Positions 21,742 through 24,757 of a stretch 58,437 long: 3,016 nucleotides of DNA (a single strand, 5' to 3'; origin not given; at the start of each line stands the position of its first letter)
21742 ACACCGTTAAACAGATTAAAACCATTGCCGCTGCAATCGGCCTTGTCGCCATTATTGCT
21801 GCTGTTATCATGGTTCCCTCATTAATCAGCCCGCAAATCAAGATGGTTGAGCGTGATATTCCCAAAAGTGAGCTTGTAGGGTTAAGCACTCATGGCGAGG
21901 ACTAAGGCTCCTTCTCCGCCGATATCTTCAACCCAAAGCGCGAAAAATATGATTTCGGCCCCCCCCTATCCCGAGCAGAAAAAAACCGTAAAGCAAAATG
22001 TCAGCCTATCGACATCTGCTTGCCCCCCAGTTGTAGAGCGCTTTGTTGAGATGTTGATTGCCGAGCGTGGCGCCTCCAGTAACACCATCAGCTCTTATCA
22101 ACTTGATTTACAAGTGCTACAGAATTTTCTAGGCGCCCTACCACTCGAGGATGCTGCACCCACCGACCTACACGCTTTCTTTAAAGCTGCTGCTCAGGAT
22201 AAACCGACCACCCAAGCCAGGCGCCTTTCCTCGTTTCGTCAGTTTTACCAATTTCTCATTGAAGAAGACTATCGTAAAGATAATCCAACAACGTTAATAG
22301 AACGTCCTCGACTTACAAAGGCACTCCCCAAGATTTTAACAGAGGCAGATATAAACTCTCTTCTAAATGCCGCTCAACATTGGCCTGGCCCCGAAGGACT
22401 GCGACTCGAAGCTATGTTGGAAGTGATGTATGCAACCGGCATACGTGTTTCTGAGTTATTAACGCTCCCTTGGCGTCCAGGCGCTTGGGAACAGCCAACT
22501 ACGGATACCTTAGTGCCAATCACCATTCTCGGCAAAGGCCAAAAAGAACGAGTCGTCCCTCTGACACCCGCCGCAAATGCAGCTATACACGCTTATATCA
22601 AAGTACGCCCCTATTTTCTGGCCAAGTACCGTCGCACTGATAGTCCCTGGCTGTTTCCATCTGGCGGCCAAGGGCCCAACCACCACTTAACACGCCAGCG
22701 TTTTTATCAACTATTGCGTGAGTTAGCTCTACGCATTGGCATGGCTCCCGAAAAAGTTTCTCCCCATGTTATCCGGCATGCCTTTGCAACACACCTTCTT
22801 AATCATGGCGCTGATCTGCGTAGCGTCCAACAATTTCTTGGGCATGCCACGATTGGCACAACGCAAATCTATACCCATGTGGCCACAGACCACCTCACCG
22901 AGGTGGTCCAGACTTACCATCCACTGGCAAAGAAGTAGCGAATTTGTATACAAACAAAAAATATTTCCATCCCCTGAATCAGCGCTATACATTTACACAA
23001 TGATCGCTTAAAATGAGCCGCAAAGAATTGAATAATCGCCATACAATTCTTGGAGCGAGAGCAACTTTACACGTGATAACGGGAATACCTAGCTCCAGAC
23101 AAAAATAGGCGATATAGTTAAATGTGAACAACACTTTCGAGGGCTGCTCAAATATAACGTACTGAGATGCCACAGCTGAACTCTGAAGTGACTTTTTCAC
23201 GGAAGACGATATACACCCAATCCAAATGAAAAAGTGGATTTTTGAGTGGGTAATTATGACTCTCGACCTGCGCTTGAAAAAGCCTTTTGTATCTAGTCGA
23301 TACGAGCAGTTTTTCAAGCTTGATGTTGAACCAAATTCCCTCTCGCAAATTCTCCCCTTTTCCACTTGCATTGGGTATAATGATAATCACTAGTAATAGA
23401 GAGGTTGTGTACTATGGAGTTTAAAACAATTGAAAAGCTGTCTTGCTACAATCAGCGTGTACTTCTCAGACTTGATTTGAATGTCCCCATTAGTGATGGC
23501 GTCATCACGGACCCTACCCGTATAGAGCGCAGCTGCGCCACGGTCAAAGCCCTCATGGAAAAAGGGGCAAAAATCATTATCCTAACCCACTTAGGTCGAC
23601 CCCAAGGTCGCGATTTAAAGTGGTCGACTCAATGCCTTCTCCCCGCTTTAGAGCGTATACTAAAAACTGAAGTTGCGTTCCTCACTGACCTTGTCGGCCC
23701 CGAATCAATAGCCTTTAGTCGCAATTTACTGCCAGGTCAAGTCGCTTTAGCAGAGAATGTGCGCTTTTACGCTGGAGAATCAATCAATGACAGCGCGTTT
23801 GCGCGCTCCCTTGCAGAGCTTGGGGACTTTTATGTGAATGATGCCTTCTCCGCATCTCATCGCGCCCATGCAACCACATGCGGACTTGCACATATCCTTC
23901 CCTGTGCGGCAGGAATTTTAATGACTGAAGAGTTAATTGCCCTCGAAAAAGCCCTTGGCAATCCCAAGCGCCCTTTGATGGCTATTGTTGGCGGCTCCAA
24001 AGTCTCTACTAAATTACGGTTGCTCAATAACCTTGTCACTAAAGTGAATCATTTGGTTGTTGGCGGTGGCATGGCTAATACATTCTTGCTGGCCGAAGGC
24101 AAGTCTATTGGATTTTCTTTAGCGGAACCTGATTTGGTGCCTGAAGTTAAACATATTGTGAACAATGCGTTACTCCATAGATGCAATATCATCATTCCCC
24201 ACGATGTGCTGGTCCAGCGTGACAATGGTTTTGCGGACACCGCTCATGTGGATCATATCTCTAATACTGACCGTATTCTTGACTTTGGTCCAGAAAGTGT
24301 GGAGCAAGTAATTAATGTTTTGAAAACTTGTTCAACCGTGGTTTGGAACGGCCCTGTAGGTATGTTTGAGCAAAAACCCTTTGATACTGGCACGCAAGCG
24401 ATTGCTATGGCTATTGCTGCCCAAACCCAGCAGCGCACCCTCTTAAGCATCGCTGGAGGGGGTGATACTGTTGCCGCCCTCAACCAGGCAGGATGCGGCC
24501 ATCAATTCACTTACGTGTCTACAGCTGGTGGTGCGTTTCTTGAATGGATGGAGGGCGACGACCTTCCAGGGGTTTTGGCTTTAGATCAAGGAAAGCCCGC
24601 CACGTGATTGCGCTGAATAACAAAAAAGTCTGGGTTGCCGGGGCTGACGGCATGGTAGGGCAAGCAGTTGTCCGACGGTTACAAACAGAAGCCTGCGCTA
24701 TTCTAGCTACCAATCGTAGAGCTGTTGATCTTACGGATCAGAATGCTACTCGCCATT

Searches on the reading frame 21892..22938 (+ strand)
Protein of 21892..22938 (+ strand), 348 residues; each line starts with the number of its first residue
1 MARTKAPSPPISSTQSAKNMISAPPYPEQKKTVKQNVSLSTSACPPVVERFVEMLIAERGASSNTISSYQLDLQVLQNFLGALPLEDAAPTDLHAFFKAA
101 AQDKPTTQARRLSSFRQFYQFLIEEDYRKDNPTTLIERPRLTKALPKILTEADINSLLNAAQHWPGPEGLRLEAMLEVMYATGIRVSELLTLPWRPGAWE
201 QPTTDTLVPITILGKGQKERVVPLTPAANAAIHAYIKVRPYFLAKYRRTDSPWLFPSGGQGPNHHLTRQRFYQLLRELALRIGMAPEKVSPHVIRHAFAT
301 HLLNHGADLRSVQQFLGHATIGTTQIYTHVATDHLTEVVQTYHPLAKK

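Call 23: search_protein_families(library=ncbifam, proteins=[window:21892-22938:+], max_evalue=0.01)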
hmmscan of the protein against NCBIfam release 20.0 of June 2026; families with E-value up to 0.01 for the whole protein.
window:21892-22938:+ (348 aa): 12 families
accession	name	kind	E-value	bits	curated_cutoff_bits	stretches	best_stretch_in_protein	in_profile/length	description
NF001399.0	PRK00283.1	subfamily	1.6e-96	323.1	279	1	47-346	8-299/300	tyrosine recombinase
TIGR02225.1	recomb_XerD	equivalog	3.2e-89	299.1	329.6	1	49-346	1-290/290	site-specific tyrosine recombinase XerD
TIGR02224.1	recomb_XerC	equivalog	2.7e-74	250.2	335.15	1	49-348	1-295/295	tyrosine recombinase XerC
NF040815.2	recomb_XerA_Arch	equivalog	3.2e-54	184.3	220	1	50-338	2-262/263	site-specific tyrosine recombinase/integron integrase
NF002331.0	PRK01287.1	subfamily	4.3e-42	144.4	371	1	105-347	97-329/365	site-specific tyrosine recombinase XerC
TIGR02249.1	integrase_gron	subfamily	5.4e-32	111.4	265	2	256-339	227-309/315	integron integrase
NF003462.0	PRK05084.1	equivalog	5.9e-21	74.6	267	1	174-341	199-355/360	tyrosine recombinase XerS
NF011946.0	PRK15417.1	equivalog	1.5e-16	60.5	435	1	256-332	242-317/337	integron integrase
NF007370.0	PRK09870.1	subfamily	9.2e-15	54.8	221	1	147-331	11-180/200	tyrosine-type DNA invertase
NF007371.0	PRK09871.1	subfamily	7e-14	51.8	222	1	148-332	6-176/198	tyrosine-type DNA invertase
NF040693.1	recomb_GmtY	equivalog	5.9e-09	35.7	340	1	246-336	345-438/441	gamma-mobile-trio recombinase GmtY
NF002685.0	PRK02436.1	equivalog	8.6e-09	35.6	178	1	51-327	4-243/245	site-specific tyrosine recombinase XerD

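Call 28: find_homologous_proteins(query=window:21892-22938:+, max_evalue=1e-40)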
Query window:21892-22938:+ (348 aa): 7564 proteins with E <= 1e-40 among 8000 candidates; the best 120 are listed.
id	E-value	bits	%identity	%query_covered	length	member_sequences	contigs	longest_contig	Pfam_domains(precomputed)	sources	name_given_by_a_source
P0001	1.7e-218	742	100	95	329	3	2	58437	PF00589.28,PF02899.24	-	-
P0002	5.4e-93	330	53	88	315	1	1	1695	PF13495.13,PF00589.28,PF02899.24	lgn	-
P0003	3.1e-89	318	52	87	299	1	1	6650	PF13495.13,PF00589.28,PF02899.24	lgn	-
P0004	3.2e-88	314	52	86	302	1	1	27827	PF13495.13,PF00589.28,PF02899.24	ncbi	-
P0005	9.7e-88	313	52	86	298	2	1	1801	PF13495.13,PF00589.28,PF02899.24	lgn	-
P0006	3.4e-87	311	51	86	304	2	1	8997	PF13495.13,PF00589.28,PF02899.24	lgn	-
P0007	3.7e-87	311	50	86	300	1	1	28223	PF13495.13,PF00589.28,PF02899.24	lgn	-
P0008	3.9e-87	311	52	87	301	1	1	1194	PF13495.13,PF00589.28,PF02899.24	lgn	-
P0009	8.2e-87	310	51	86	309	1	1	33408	PF13495.13,PF00589.28,PF02899.24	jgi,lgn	jgi:integrase/recombinase XerD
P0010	2.4e-86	308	51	86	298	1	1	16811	PF13495.13,PF00589.28,PF02899.24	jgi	jgi:integrase/recombinase XerD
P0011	3.4e-86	308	52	88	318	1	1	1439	PF00589.28,PF02899.24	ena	-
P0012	6.2e-86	307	53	87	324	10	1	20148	PF00589.28,PF02899.24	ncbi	-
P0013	7.1e-86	306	53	86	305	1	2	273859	PF00589.28,PF02899.24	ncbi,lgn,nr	ncbi:MAG: site-specific tyrosine recombinase XerD [Proteobacteria bacterium]|nr:site-specific tyrosi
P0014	7.4e-86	306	51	86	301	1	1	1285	PF13495.13,PF00589.28,PF02899.24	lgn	-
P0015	1.3e-85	306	51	86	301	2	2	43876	PF13495.13,PF00589.28,PF02899.24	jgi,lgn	-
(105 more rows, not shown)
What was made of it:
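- The host is an alphaproteobacterium, like the RPE-bearing Rickettsia (call 28). Its homologues are ordinary chromosomal XerD (call 28).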

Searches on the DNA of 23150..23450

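Call 64: search_rna_families(source=window, start=23150, end=23450, threshold=evalue, max_evalue=1)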
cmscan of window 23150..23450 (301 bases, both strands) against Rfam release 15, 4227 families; matches with E-value up to 1: 0.
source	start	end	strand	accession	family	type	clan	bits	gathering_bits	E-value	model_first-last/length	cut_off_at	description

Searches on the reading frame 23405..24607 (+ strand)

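Call 23: search_protein_families(library=ncbifam, proteins=[window:23405-24607:+], max_evalue=0.01)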
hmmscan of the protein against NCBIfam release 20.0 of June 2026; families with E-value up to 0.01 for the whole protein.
window:23405-24607:+ (400 aa): 1 family
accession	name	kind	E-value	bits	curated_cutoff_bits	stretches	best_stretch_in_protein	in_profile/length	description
NF010569.0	PRK13962.1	equivalog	1.2e-116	390.4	883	1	4-395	1-393/645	bifunctional phosphoglycerate kinase/triosephosphate isomerase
